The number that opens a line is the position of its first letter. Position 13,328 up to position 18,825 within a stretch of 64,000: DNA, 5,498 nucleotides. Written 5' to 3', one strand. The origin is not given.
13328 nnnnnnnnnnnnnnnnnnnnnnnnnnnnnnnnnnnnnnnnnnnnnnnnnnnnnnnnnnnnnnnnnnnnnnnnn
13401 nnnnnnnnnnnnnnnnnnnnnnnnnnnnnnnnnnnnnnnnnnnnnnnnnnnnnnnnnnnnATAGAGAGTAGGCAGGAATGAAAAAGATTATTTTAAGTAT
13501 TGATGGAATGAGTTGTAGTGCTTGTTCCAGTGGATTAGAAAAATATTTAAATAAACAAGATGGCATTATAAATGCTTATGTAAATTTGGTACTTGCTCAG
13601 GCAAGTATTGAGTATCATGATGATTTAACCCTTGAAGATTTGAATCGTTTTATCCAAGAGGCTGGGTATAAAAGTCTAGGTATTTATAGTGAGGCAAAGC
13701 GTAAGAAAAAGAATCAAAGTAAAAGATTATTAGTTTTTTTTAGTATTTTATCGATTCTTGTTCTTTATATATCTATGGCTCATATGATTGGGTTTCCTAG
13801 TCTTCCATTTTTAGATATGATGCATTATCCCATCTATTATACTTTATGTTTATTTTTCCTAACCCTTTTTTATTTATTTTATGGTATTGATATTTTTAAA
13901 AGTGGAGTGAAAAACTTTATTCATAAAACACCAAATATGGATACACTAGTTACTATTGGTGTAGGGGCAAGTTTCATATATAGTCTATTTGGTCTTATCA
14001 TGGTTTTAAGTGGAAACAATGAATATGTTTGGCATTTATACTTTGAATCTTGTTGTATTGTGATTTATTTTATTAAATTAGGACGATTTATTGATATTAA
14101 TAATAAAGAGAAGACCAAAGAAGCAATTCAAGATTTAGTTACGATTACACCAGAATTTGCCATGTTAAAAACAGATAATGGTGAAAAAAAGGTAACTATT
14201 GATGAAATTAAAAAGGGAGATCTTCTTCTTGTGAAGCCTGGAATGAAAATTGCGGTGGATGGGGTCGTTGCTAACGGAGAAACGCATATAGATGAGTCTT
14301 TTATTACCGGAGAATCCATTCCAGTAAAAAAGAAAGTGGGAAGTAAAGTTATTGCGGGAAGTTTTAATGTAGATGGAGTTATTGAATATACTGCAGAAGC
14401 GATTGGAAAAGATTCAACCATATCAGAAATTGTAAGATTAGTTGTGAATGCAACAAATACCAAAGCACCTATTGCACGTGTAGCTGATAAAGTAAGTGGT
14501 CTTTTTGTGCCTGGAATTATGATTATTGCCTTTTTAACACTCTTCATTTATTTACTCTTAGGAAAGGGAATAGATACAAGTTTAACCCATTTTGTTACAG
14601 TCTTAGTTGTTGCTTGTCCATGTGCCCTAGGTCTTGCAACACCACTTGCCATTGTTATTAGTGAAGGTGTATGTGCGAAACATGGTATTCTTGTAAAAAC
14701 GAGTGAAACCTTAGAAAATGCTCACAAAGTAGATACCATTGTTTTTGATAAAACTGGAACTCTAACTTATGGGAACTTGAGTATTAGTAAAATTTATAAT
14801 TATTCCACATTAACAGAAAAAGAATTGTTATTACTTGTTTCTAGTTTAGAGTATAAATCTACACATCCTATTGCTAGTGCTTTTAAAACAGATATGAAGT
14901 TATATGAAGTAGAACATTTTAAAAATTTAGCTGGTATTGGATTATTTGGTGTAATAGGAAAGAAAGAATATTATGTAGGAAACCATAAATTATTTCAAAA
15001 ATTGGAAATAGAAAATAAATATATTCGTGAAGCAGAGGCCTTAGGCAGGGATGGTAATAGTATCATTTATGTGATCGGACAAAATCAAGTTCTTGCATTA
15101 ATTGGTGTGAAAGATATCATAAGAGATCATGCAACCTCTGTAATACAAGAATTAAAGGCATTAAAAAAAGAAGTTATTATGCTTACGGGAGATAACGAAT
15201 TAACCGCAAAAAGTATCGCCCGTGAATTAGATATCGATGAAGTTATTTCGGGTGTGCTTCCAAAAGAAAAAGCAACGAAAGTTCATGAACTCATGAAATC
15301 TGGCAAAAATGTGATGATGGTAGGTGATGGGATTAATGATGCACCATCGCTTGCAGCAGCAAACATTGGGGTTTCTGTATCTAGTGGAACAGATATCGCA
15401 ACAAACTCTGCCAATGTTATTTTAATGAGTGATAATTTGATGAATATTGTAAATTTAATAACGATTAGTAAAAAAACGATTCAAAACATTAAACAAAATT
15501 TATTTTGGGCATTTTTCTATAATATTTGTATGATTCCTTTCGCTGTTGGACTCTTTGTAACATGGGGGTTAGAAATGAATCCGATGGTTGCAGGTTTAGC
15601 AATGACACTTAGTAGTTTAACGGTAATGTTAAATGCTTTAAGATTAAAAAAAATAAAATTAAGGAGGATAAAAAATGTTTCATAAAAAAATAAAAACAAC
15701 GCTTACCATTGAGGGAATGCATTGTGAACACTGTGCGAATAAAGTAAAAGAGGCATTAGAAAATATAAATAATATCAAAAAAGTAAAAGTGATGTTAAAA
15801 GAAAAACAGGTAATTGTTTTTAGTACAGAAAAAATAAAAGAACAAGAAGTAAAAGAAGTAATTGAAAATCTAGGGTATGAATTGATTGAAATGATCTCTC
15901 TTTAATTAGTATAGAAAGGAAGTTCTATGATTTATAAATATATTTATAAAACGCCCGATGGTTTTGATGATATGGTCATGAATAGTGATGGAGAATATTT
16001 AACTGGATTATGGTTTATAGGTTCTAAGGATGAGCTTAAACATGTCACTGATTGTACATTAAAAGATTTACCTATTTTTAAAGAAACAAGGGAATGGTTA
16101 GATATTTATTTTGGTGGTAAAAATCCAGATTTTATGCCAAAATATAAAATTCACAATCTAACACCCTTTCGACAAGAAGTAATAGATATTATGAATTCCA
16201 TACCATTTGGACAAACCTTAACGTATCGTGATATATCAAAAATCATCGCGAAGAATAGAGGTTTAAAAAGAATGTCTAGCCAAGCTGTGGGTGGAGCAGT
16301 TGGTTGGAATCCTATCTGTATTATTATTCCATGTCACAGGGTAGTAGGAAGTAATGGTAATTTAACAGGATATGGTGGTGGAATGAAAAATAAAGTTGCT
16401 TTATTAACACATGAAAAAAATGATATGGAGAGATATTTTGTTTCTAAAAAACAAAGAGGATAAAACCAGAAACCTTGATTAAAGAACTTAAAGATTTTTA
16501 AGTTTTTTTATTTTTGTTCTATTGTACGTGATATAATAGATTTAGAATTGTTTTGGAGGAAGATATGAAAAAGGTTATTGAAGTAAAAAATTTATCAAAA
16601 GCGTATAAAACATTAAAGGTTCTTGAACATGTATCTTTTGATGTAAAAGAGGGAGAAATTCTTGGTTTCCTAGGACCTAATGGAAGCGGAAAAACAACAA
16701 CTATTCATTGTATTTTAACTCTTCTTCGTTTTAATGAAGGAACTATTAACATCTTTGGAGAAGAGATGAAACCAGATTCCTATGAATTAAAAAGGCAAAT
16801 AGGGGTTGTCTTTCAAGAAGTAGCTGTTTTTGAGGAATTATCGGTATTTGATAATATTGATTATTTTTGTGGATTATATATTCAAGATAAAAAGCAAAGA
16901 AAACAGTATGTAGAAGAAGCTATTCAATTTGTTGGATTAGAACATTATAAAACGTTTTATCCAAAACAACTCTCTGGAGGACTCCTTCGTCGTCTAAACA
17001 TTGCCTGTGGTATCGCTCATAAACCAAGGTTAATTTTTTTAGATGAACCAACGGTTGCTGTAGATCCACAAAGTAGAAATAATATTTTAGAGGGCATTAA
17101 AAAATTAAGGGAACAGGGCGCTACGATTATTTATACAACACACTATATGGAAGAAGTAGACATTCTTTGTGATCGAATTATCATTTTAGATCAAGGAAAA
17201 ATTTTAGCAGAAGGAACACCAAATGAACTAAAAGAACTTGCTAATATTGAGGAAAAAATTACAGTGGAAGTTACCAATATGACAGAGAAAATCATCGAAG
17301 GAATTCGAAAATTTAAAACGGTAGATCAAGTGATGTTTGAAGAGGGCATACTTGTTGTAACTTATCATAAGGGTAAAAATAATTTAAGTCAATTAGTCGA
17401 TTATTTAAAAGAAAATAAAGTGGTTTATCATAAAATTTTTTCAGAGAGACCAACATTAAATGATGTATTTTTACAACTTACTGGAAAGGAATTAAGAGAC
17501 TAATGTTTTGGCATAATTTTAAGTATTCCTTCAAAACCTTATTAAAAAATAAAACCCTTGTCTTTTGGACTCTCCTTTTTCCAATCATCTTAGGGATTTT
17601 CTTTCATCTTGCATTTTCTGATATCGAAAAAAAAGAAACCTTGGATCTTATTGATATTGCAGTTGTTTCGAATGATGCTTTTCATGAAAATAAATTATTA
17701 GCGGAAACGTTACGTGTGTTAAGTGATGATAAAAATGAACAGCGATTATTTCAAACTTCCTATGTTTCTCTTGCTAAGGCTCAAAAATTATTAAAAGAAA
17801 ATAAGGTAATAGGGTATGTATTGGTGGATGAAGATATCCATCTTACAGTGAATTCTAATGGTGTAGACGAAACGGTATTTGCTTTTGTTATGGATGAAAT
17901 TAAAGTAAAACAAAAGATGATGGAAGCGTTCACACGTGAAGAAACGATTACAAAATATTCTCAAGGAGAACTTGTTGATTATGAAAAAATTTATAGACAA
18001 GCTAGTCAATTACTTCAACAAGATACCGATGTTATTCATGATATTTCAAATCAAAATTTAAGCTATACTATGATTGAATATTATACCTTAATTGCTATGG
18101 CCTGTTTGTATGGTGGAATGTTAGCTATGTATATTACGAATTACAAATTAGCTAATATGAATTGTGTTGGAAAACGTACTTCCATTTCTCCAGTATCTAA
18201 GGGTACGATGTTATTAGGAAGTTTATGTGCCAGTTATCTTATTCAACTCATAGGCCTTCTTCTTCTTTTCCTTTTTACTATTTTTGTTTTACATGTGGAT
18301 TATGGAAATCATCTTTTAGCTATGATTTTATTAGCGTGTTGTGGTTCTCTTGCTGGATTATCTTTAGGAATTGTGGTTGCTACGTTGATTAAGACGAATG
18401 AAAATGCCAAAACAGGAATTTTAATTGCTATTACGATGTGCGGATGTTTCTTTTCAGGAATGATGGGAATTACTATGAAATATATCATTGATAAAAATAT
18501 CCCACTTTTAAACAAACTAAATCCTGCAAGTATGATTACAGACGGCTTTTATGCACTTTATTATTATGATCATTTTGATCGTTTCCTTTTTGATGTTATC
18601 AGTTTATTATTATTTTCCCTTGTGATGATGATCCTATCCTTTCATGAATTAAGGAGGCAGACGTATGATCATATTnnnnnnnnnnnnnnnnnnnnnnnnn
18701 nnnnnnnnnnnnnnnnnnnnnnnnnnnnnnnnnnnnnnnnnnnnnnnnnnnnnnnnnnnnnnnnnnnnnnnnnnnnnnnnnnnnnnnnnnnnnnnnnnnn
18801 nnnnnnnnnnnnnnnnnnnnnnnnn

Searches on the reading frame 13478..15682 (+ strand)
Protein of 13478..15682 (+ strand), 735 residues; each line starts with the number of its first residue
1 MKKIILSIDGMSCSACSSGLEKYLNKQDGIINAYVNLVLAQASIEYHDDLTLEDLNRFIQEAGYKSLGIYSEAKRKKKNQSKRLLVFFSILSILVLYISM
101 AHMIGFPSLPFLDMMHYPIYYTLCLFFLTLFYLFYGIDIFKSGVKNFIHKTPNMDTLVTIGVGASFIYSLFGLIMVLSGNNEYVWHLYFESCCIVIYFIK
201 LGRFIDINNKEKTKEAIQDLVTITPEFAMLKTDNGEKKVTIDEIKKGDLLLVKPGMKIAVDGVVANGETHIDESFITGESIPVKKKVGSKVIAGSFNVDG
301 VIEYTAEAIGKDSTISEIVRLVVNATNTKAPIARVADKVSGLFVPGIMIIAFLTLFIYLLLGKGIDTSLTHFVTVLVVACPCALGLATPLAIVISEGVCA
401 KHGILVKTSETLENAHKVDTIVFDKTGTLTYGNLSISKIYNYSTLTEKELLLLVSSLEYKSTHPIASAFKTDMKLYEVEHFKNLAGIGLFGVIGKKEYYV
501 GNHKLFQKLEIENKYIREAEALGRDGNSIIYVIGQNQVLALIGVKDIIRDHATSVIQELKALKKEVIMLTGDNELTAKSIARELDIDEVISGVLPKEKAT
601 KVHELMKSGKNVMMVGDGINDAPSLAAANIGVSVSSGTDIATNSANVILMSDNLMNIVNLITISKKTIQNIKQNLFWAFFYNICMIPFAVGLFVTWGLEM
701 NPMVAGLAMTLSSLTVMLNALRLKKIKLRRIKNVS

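Call 66: search_protein_families(library=ncbifam, proteins=[window:13478-15682:+], max_evalue=1e-10)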
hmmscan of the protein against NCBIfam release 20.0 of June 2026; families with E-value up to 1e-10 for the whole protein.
window:13478-15682:+ (735 aa): 18 families
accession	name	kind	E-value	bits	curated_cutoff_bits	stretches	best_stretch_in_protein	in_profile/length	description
TIGR01525.1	ATPase-IB_hvy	subfamily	4.8e-176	586.9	346.25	1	154-723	1-560/560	heavy metal translocating P-type ATPase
TIGR01511.1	ATPase-IB1_Cu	subfamily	2.3e-169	564.8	397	1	136-724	2-542/542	copper-translocating P-type ATPase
NF007952.0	PRK10671.1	equivalog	2.2e-166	555.4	1316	1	6-727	107-835/838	copper-exporting P-type ATPase CopA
TIGR01512.1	ATPase-IB2_Cd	subfamily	4.7e-116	388.4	313.5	2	173-516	3-317/494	cadmium family heavy metal-translocating P-type ATPase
NF008262.1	PRK11033.1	equivalog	2.3e-114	383.4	1005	1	193-726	199-730/731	zinc/cadmium/mercury/lead-transporting ATPase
NF033775.1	P_type_ZntA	exception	2.6e-100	336.8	1240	1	195-725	206-730/732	Zn(II)/Cd(II)/Pb(II) translocating P-type ATPase ZntA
TIGR01494.1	ATPase_P-type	subfamily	6.5e-90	301.8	62.3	1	195-704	5-476/478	HAD-IC family P-type ATPase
TIGR01647.1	ATPase-IIIA_H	equivalog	3.5e-47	161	615.5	2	192-457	58-325/755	plasma-membrane proton-efflux P-type ATPase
TIGR01497.1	kdpB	equivalog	1.1e-46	159.2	527.9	1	157-667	37-566/675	potassium-transporting ATPase subunit KdpB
NF010609.0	PRK14010.1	equivalog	1e-42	146.3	1323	1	182-667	58-561/673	K(+)-transporting ATPase subunit B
TIGR01517.1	ATPase-IIB_Ca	equivalog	2.9e-39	134.9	507.05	2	233-447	163-389/882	calcium-translocating P-type ATPase, PMCA-type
TIGR01657.1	P-ATPase-V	hypoth_equivalog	2.9e-32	111.2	618.25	0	186-286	191-291/1055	ATP13A2 family polyamine export P-type ATPase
TIGR01522.1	ATPase-IIA2_Ca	equivalog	2.8e-29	101.5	798.3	2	593-675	571-654/854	calcium-transporting P-type ATPase, PMR1-type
TIGR01524.1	ATPase-IIIB_Mg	equivalog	2e-25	88.9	610.75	1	593-673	586-666/867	magnesium-translocating P-type ATPase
TIGR01116.1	ATPase-IIA1_Ca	equivalog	6.4e-24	84.1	703.4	1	539-684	458-618/799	calcium-translocating P-type ATPase, SERCA-type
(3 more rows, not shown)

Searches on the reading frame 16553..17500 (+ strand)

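Call 16: search_protein_families(library=pfam, proteins=[window:16553-17500:+], max_evalue=0.001)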
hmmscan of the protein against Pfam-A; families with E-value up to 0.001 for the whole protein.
window:16553-17500:+ (316 aa): 5 families
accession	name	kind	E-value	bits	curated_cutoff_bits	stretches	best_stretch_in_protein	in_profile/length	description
PF00005.33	ABC_tran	-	1.4e-32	113.6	25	1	24-167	1-136/137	ABC transporter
PF13304.12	AAA_21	-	4.2e-12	47.2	27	1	125-200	223-301/304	AAA domain, putative AbiEii toxin, Type IV TA system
PF13732.12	DrrA1-3_C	-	5.6e-06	27.4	27.4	1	221-309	1-80/81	ATP-binding protein DrrA1-3-like, C-terminal domain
PF13175.12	AAA_15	-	3.4e-05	24.1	32.1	0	7-126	4-121/374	AAA ATPase domain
PF02463.25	SMC_N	-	0.00013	22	40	0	36-196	26-197/220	RecF/RecN/SMC N terminal domain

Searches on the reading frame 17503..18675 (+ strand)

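Call 16: search_protein_families(library=pfam, proteins=[window:17503-18675:+], max_evalue=0.001)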
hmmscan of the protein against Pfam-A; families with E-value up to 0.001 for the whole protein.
window:17503-18675:+ (391 aa): 3 families
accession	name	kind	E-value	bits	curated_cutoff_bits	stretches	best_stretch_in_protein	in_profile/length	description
PF12698.13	ABC2_membrane_3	-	2.9e-37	129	31.6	1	17-380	1-346/347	ABC-2 family transporter protein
PF01061.29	ABC2_membrane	-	9.2e-09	35.6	26.9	1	192-352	50-209/211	ABC-2 type transporter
PF12679.13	ABC2_membrane_2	-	9.8e-06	25.5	27.2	1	230-380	106-275/283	ABC-2 family transporter protein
